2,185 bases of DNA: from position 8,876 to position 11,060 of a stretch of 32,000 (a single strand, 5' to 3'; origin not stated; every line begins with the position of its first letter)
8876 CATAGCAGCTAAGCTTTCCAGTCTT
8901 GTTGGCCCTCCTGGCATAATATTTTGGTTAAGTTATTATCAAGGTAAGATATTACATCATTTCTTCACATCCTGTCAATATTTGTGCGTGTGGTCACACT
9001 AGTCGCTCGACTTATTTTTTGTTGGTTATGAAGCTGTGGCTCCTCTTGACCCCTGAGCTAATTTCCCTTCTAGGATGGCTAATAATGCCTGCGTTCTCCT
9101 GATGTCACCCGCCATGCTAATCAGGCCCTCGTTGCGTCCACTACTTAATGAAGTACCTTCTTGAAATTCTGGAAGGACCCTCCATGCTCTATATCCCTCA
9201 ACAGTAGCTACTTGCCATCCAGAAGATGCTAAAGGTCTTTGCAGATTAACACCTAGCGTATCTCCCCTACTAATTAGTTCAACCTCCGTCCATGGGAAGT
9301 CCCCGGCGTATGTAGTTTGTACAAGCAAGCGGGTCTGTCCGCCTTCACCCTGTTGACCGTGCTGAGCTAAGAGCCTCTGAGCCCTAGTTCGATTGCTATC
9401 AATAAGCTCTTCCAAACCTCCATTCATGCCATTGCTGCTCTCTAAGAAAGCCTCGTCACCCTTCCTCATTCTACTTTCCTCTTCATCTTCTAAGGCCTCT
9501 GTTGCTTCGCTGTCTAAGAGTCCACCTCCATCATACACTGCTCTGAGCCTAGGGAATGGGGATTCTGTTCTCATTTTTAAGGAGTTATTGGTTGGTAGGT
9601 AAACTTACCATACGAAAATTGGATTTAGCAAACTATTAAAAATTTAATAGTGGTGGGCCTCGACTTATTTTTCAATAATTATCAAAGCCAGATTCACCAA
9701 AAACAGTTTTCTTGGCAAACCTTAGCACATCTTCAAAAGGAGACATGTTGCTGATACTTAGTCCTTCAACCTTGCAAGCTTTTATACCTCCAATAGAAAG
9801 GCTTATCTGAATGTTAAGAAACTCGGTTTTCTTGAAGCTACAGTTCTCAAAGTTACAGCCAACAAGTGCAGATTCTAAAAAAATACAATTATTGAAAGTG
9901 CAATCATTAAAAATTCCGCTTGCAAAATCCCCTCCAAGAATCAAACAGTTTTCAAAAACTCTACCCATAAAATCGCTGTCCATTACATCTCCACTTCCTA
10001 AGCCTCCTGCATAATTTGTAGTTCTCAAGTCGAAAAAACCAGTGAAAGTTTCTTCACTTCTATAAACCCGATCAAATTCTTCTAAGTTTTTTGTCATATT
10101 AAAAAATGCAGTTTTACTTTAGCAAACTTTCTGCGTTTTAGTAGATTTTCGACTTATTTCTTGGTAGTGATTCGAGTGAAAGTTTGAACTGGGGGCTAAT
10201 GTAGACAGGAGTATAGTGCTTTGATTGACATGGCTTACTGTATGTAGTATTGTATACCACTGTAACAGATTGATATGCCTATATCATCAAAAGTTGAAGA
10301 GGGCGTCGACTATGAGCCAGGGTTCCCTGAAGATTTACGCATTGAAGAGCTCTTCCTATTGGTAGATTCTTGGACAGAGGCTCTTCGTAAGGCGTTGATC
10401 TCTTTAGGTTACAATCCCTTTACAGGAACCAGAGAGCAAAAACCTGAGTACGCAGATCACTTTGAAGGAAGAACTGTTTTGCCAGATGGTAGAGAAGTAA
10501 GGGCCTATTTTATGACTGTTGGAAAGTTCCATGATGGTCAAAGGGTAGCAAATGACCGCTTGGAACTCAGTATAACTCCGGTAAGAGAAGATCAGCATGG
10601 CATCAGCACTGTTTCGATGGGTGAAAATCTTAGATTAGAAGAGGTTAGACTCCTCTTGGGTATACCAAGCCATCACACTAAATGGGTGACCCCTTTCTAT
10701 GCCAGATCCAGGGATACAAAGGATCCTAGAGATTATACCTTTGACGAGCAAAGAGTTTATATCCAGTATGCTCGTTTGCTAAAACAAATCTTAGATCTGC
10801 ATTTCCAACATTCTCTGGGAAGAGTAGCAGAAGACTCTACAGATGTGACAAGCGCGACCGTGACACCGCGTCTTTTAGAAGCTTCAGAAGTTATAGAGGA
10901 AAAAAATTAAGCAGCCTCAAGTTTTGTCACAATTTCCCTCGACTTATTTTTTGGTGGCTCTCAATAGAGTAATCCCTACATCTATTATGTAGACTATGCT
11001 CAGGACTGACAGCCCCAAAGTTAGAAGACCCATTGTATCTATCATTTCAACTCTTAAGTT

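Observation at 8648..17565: Array of ~10 gene cassettes separated by a conserved junction repeat and anchored at a tRNA 3' end: integron-like, but with non-canonical sites and no integrase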

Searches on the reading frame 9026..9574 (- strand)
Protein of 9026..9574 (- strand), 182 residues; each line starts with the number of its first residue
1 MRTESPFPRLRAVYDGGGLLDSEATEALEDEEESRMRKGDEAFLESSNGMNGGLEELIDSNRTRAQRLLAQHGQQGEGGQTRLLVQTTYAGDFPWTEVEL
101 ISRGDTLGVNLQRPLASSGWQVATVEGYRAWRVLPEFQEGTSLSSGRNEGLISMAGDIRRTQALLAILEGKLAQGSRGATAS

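Call 6: search_protein_families(library=pfam, proteins=[window:9026-9574:-], max_evalue=0.01)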
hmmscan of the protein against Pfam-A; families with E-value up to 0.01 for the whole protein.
window:9026-9574:- (182 aa): 0 families

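Call 28: search_protein_families(library=ncbifam, proteins=[window:9026-9574:-], max_evalue=0.01)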
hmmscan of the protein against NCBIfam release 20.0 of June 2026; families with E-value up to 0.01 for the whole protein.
window:9026-9574:- (182 aa): 0 families

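Call 54: search_protein_families(library=padloc, proteins=[window:9026-9574:-], max_evalue=0.01)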
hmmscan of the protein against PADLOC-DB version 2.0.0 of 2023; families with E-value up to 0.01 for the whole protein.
window:9026-9574:- (182 aa): 0 families

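Call 66: search_protein_families(library=phrogs, proteins=[window:9026-9574:-], max_evalue=0.01)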
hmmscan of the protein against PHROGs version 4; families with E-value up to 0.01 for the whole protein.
window:9026-9574:- (182 aa): 0 families

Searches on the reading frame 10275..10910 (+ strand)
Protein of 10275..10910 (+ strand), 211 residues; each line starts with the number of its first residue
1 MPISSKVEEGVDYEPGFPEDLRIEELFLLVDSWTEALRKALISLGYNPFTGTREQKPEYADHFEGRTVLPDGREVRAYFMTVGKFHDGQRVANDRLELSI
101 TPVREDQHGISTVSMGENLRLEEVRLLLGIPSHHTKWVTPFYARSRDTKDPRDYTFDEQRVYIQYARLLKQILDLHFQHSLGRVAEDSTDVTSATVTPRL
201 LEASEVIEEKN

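Call 6: search_protein_families(library=pfam, proteins=[window:10275-10910:+], max_evalue=0.01)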
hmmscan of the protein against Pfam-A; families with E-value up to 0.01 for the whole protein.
window:10275-10910:+ (211 aa): 0 families

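Call 28: search_protein_families(library=ncbifam, proteins=[window:10275-10910:+], max_evalue=0.01)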
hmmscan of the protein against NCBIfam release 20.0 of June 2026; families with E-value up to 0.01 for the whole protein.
window:10275-10910:+ (211 aa): 0 families

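Call 54: search_protein_families(library=padloc, proteins=[window:10275-10910:+], max_evalue=0.01)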
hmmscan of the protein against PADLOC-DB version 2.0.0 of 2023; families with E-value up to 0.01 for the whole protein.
window:10275-10910:+ (211 aa): 0 families

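Call 61: find_homologous_proteins(query=window:10275-10910:+, max_evalue=0.001)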
Query window:10275-10910:+ (211 aa): 2 proteins with E <= 0.001 among 466 candidates.
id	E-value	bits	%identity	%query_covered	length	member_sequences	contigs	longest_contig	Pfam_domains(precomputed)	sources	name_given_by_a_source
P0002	1.4e-136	471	100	100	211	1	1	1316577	-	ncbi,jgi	ncbi:MAG: hypothetical protein WC777_00215 [Candidatus Gracilibacteria bacterium]|jgi:hypothetical p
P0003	1.2e-77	278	66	98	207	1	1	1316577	-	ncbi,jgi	ncbi:MAG: hypothetical protein WC777_00250 [Candidatus Gracilibacteria bacterium]|jgi:hypothetical p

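Call 66: search_protein_families(library=phrogs, proteins=[window:10275-10910:+], max_evalue=0.01)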
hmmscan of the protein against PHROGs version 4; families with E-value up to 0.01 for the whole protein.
window:10275-10910:+ (211 aa): 0 families
